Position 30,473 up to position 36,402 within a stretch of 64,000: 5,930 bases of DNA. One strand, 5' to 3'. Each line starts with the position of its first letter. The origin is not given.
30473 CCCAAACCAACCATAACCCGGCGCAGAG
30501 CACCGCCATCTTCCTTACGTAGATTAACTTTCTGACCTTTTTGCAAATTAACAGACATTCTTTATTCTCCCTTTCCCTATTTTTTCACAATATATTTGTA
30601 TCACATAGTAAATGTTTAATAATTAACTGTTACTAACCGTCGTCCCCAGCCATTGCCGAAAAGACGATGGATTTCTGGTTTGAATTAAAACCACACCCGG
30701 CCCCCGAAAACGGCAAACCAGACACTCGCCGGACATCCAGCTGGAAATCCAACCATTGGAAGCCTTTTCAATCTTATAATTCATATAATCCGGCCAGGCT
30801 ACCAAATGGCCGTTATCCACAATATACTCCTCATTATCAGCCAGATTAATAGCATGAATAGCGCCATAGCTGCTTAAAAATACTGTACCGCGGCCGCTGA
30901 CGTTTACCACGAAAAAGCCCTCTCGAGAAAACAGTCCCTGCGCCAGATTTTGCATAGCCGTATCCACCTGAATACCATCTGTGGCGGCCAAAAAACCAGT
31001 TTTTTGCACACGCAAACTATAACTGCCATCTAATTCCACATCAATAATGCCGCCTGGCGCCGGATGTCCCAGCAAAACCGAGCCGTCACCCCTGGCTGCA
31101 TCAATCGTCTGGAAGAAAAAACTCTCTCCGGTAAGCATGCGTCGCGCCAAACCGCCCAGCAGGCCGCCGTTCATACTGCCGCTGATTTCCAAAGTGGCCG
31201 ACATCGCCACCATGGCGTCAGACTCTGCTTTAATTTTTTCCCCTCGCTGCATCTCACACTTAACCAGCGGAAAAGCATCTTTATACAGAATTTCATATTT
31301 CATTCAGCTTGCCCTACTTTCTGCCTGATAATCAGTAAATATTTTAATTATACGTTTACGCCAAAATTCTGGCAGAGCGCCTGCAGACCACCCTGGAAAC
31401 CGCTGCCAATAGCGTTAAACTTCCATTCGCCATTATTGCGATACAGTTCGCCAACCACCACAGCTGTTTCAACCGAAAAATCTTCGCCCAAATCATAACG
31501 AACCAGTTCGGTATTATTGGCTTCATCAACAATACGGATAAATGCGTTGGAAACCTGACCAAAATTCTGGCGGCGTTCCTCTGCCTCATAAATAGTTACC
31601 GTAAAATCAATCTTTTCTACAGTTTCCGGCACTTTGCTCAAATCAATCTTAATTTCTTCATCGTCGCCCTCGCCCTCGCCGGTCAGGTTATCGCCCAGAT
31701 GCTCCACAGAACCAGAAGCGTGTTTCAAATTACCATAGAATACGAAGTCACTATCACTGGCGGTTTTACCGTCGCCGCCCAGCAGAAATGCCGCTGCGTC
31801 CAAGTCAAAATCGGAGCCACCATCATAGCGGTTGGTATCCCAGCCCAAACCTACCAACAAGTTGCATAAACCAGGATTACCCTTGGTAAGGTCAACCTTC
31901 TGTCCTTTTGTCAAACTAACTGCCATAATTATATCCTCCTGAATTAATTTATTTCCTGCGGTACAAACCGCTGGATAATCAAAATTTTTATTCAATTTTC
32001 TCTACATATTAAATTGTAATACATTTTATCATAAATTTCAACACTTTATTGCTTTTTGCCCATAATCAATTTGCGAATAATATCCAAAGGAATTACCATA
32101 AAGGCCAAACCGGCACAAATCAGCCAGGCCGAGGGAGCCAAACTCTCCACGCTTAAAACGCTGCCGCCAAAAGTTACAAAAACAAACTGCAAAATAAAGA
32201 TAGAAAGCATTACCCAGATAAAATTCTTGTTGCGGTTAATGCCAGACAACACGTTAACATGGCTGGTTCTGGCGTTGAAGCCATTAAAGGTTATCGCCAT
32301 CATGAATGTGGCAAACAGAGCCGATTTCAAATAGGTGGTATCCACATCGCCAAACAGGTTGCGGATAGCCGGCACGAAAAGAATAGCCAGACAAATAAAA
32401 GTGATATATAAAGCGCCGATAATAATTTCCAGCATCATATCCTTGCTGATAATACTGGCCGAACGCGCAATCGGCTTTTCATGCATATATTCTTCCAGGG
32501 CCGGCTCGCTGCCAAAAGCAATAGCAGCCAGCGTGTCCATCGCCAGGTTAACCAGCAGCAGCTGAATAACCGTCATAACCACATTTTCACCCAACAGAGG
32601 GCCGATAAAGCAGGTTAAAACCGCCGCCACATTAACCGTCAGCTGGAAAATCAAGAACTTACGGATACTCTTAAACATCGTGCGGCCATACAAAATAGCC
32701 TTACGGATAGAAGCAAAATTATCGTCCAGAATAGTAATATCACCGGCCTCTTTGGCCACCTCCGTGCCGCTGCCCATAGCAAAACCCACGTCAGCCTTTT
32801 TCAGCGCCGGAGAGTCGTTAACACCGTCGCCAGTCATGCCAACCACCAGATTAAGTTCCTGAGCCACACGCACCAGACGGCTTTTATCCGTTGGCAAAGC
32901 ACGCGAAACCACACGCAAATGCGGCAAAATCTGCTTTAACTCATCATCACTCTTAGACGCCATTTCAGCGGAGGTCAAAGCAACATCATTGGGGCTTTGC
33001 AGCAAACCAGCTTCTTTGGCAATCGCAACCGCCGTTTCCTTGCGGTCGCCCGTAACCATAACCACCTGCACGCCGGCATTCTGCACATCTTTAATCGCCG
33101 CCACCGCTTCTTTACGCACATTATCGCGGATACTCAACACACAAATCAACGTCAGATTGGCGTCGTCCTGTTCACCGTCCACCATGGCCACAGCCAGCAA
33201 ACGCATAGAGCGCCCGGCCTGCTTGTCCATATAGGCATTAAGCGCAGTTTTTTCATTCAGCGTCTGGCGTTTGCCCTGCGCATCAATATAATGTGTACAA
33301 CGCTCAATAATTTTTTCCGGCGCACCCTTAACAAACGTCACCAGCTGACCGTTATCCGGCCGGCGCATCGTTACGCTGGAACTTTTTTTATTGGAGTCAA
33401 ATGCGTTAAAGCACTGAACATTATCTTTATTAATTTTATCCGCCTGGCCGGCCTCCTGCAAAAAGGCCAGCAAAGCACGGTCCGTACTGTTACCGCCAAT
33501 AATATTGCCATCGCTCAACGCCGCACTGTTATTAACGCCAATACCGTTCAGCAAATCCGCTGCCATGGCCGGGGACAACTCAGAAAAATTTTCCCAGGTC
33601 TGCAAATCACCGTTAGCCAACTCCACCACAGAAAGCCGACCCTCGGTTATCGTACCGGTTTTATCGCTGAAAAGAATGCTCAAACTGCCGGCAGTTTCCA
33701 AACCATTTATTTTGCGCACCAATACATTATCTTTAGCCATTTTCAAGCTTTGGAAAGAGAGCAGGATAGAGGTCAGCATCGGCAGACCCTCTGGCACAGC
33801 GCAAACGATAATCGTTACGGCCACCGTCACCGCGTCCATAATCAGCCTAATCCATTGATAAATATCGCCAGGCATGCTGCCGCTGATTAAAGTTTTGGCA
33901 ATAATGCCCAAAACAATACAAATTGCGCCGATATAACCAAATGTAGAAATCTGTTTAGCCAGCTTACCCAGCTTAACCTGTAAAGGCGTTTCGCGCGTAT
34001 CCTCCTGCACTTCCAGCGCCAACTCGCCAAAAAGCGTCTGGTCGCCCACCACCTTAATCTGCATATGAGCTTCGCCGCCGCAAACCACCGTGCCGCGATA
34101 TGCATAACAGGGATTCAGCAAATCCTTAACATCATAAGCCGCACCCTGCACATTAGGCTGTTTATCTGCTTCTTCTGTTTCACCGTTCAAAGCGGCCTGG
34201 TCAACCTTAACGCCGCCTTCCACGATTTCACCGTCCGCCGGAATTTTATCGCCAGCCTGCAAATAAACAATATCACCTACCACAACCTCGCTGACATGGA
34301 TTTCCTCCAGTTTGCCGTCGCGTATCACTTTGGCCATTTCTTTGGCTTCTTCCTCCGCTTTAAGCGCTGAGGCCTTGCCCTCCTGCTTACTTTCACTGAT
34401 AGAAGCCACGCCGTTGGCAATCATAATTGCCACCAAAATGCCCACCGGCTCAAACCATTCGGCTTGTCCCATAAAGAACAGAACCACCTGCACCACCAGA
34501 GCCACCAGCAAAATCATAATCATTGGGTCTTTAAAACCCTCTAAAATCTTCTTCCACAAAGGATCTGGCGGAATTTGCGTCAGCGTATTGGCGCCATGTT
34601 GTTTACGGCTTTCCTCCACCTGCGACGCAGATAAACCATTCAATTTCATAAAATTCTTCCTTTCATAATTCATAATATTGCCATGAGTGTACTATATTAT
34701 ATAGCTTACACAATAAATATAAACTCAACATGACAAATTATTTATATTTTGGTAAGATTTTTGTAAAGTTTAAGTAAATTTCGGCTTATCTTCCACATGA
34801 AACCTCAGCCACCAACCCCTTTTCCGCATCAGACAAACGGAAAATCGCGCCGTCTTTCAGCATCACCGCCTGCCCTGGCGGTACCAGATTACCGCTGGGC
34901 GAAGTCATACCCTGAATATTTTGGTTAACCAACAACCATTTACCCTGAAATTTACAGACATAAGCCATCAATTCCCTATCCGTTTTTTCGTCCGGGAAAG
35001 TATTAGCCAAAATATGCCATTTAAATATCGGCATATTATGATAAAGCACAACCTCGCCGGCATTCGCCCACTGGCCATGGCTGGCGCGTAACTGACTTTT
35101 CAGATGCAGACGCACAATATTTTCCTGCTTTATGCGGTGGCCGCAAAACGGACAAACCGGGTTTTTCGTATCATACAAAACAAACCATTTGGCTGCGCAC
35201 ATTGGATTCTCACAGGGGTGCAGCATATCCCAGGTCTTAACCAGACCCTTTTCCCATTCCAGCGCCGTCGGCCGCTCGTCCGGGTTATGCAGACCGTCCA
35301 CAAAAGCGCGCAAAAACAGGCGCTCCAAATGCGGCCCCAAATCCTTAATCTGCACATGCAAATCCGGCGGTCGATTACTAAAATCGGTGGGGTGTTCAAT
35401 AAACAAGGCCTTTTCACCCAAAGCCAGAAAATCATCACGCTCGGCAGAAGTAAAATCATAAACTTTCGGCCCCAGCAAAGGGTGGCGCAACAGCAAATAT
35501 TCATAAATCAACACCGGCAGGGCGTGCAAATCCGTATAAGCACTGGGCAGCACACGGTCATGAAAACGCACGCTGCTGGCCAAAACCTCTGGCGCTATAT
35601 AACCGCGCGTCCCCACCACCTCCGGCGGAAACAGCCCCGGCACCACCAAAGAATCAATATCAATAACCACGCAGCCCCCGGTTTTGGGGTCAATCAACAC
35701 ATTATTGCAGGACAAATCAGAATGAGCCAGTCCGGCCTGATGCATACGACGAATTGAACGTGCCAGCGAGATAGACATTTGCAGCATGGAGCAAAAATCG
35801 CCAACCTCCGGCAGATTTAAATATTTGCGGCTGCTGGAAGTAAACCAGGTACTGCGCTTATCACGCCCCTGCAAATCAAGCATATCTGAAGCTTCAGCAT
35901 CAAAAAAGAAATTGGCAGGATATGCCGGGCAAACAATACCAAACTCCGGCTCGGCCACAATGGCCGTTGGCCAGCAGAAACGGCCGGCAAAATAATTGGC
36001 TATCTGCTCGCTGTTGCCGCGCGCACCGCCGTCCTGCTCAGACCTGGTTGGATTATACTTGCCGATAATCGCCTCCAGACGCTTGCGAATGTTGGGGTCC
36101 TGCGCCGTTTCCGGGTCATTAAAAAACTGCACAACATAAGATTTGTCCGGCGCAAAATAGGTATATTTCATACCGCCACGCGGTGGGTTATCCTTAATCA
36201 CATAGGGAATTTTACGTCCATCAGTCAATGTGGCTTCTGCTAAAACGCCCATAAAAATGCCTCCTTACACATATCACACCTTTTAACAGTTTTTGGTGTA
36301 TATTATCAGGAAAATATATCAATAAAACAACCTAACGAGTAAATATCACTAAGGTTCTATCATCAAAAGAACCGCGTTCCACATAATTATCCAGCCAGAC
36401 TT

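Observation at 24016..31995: TerD-centred Ter stress-response island with a predicted nucleoside-like metabolite biosynthetic module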

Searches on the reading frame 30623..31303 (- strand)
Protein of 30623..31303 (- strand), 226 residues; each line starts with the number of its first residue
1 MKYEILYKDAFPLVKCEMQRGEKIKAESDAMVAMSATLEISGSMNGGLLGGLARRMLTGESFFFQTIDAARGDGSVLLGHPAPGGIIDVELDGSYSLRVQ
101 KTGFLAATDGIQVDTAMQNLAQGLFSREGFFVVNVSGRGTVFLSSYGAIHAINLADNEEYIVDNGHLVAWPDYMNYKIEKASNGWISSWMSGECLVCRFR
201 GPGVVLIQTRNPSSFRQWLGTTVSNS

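Call 3: search_protein_families(library=pfam, proteins=[window:30623-31303:-], max_evalue=0.01)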
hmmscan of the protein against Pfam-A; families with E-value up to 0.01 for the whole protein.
window:30623-31303:- (226 aa): 1 family
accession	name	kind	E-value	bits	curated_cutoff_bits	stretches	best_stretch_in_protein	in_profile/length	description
PF01987.23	AIM24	-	8.2e-71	238.4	25.7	1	3-210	1-205/205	Mitochondrial biogenesis AIM24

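Call 6: search_protein_families(library=ncbifam, proteins=[window:30623-31303:-], max_evalue=0.001)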
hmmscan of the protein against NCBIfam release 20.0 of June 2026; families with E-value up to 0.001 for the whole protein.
window:30623-31303:- (226 aa): 1 family
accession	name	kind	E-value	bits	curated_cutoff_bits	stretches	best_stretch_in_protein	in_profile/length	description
TIGR00266.1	TIGR00266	hypoth_equivalog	8e-49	166.2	96.6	1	1-223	1-218/222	TIGR00266 family protein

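Call 7: search_protein_families(library=padloc, proteins=[window:30623-31303:-], max_evalue=0.001)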
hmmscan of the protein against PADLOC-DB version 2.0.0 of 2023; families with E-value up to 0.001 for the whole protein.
window:30623-31303:- (226 aa): 0 families

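Call 47: search_solved_structures(query=window:30623-31303:-, max_evalue=1)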
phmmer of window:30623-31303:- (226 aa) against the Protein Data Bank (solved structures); distinct sequences matched with E-value up to 1: 3.
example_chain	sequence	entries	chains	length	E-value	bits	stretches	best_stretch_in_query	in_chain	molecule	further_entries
1pg6_A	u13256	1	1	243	1.7e-28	102.6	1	3-217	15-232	Hypothetical protein SpyM3_0169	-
1yox_A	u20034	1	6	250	4.6e-19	71.8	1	3-209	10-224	hypothetical protein PA3696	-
3qlb_A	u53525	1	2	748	0.045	16.2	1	41-88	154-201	Enantio-pyochelin receptor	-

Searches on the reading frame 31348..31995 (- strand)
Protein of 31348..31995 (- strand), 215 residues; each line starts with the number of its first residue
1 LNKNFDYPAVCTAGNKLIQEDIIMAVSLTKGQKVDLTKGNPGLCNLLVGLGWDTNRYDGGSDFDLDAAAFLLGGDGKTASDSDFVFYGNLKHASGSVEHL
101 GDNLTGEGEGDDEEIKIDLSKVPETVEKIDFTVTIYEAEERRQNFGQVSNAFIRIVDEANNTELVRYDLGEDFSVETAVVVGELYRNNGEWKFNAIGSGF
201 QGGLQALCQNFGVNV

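Call 3: search_protein_families(library=pfam, proteins=[window:31348-31995:-], max_evalue=0.01)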
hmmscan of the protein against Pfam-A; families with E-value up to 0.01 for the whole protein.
window:31348-31995:- (215 aa): 1 family
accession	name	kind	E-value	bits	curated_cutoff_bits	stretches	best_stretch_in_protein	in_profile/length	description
PF02342.23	TerD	-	1.7e-86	288.9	25.3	1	24-211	1-187/187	TerD domain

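Call 6: search_protein_families(library=ncbifam, proteins=[window:31348-31995:-], max_evalue=0.001)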
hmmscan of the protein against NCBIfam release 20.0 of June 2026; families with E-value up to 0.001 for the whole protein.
window:31348-31995:- (215 aa): 0 families

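Call 7: search_protein_families(library=padloc, proteins=[window:31348-31995:-], max_evalue=0.001)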
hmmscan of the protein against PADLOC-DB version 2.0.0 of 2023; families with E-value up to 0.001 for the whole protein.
window:31348-31995:- (215 aa): 0 families

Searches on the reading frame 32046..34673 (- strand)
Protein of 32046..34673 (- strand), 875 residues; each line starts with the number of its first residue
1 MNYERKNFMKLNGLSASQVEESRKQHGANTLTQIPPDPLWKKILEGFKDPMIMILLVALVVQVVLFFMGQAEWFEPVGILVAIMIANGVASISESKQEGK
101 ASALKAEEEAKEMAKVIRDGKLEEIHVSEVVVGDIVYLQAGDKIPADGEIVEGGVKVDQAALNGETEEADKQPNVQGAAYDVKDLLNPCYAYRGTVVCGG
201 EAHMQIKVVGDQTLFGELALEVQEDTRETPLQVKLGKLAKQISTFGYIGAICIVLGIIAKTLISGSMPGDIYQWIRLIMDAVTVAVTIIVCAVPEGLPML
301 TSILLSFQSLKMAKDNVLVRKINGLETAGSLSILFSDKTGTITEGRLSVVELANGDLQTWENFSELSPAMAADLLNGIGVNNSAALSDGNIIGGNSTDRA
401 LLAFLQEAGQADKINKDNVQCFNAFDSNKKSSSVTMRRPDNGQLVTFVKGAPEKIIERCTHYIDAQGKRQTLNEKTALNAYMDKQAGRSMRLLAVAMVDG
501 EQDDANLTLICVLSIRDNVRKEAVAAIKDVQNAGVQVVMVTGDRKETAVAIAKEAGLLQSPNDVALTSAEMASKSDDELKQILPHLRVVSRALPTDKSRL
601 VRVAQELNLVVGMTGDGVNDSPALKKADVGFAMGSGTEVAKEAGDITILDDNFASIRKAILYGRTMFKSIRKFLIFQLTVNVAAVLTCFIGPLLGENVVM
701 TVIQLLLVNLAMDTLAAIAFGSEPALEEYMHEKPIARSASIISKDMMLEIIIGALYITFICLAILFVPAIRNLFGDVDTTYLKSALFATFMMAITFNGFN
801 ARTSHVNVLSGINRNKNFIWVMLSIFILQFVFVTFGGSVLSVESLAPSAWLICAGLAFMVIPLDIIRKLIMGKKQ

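Call 8: search_protein_families(library=pfam, proteins=[window:32046-34673:-], max_evalue=0.001)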
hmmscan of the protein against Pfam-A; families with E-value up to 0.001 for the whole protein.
window:32046-34673:- (875 aa): 6 families
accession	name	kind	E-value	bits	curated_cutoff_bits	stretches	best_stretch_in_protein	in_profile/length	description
PF00122.25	E1-E2_ATPase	-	1.1e-37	129.8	28.1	1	110-314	3-180/181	E1-E2 ATPase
PF00689.26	Cation_ATPase_C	-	1.1e-32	113.7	27.3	1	698-870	2-175/175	Cation transporting ATPase, C-terminus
PF00690.31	Cation_ATPase_N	-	6.1e-15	55.1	20.4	1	11-61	18-68/69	Cation transporter/ATPase, N-terminus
PF13246.12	Cation_ATPase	-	5.3e-14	52.4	21.7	1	387-462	14-91/91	Cation transport ATPase (P-type)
PF00702.32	Hydrolase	-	1.3e-12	49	26.4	1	334-628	4-191/191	haloacid dehalogenase-like hydrolase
PF08282.18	Hydrolase_3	-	6.6e-07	29.8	20.9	1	615-660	210-255/255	haloacid dehalogenase-like hydrolase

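Call 16: search_protein_families(library=padloc, proteins=[window:32046-34673:-], max_evalue=0.001)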
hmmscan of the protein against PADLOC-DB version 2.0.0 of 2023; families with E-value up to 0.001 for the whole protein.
window:32046-34673:- (875 aa): 0 families

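Call 49: search_protein_families(library=ncbifam, proteins=[window:32046-34673:-], max_evalue=0.001)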
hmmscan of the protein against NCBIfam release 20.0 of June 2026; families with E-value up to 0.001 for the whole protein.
window:32046-34673:- (875 aa): 22 families
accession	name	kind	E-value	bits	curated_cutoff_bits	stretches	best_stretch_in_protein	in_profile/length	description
TIGR01517.1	ATPase-IIB_Ca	equivalog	7.7e-186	619.9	507.05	1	11-869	53-878/882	calcium-translocating P-type ATPase, PMCA-type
TIGR01522.1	ATPase-IIA2_Ca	equivalog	9.2e-136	453.8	798.3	1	11-874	21-853/854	calcium-transporting P-type ATPase, PMR1-type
TIGR01116.1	ATPase-IIA1_Ca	equivalog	2.4e-116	389.8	703.4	1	43-870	1-797/799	calcium-translocating P-type ATPase, SERCA-type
TIGR01647.1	ATPase-IIIA_H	equivalog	2.7e-90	303.6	615.5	1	13-719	1-645/755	plasma-membrane proton-efflux P-type ATPase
TIGR01494.1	ATPase_P-type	subfamily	1.9e-78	264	62.3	3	79-356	2-236/478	HAD-IC family P-type ATPase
TIGR01524.1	ATPase-IIIB_Mg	equivalog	2.1e-77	260.8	610.75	1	11-861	31-852/867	magnesium-translocating P-type ATPase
TIGR01106.1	ATPase-IIC_X-K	subfamily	2.9e-77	260.5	946.1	2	11-564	34-614/997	Na,H/K antiporter P-type ATPase subunit alpha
TIGR01523.1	ATPase-IID_K-Na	equivalog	9.3e-77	258.5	645.05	2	380-766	444-855/997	potassium/sodium efflux P-type ATPase, fungal-type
NF011702.0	PRK15122.1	subfamily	6.7e-69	232.8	975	1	10-747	46-778/907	magnesium-translocating P-type ATPase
TIGR01525.1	ATPase-IB_hvy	subfamily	1.7e-65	222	346.25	2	62-557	9-426/560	heavy metal translocating P-type ATPase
TIGR01657.1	P-ATPase-V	hypoth_equivalog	4.9e-58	196.5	618.25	2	10-576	136-716/1055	ATP13A2 family polyamine export P-type ATPase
TIGR01511.1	ATPase-IB1_Cu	subfamily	4.5e-54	184.2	397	3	53-355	20-285/542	copper-translocating P-type ATPase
TIGR01512.1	ATPase-IB2_Cd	subfamily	2.7e-48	164.9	313.5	4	588-706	367-483/494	cadmium family heavy metal-translocating P-type ATPase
NF007952.0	PRK10671.1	equivalog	3.9e-46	157.6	1316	3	110-354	325-544/838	copper-exporting P-type ATPase CopA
TIGR01497.1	kdpB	equivalog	5.1e-37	127.3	527.9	3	79-347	73-315/675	potassium-transporting ATPase subunit KdpB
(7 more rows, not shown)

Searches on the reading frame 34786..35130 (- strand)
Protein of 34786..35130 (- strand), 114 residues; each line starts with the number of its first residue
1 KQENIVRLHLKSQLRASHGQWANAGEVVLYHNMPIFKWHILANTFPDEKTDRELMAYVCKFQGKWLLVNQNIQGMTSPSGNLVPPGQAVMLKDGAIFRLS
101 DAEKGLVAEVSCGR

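Call 69: search_protein_families(library=pfam, proteins=[window:34786-35130:-], max_evalue=1)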
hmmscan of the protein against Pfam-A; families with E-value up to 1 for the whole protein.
window:34786-35130:- (114 aa): 0 families

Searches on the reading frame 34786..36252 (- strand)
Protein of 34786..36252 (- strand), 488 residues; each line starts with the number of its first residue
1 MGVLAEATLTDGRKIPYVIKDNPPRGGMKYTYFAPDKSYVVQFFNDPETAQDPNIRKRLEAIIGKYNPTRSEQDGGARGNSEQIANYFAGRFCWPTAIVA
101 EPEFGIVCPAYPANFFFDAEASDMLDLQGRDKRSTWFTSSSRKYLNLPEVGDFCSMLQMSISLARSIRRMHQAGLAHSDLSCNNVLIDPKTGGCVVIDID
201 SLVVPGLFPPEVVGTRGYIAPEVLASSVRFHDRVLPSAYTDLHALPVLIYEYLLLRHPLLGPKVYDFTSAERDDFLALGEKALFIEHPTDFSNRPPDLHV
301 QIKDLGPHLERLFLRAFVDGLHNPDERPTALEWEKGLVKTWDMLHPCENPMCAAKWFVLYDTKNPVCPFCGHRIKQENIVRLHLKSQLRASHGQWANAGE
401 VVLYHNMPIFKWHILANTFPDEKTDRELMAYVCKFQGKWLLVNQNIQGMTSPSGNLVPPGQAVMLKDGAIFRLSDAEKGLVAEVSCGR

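Call 8: search_protein_families(library=pfam, proteins=[window:34786-36252:-], max_evalue=0.001)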
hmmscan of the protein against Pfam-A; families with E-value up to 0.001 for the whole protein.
window:34786-36252:- (488 aa): 2 families
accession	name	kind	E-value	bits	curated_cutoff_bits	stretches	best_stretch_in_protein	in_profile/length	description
PF00069.31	Pkinase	-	8.4e-09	35.6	31.7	1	162-274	106-212/263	Protein kinase domain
PF06293.20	Kdo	-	0.00064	19.7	21.3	0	162-200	126-167/207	Lipopolysaccharide kinase (Kdo/WaaP) family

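Call 16: search_protein_families(library=padloc, proteins=[window:34786-36252:-], max_evalue=0.001)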
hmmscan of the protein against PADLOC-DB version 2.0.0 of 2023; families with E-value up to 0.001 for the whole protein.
window:34786-36252:- (488 aa): 8 families
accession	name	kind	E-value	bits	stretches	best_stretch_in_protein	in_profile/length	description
PDLC03920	MkoA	-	1.1e-05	22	1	149-345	117-282/1112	-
PDLC04047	PD-T4-6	-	1.2e-05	22.6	1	158-262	115-215/327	-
PDLC04042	PD-T4-6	-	1.3e-05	23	1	158-268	113-221/292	-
PDLC04043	PD-T4-6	-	1.4e-05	22.4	1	160-261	121-219/452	-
PDLC04053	PD-T4-6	-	1.6e-05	22.5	1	161-259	117-211/311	-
PDLC04138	mad6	-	5.3e-05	20.3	1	158-264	157-261/659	mads_6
PDLC04059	PD-T4-6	-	0.00035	17.8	1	157-199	113-155/433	-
PDLC03921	MkoA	-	0.00059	15.6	1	156-199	589-632/1607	-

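Call 49: search_protein_families(library=ncbifam, proteins=[window:34786-36252:-], max_evalue=0.001)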
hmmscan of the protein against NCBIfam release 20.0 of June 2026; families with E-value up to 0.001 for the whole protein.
window:34786-36252:- (488 aa): 4 families
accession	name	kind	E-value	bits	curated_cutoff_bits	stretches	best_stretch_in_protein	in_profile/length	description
NF038150.1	lanthi_synth_IV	equivalog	1e-10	40.6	650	1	156-263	300-400/851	class IV lanthionine synthetase LanL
NF038151.1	lanthi_synth_III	equivalog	8.5e-07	27.7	575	1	156-225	338-404/833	class III lanthionine synthetase LanKC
NF002475.0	PRK01723.1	equivalog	9.3e-07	28.1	142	1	163-200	152-188/241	3-deoxy-D-manno-octulosonic acid kinase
NF041645.1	prot_kin_PA4780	equivalog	0.00025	20.4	350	1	161-201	150-188/274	PA4780 family RIO1-like protein kinase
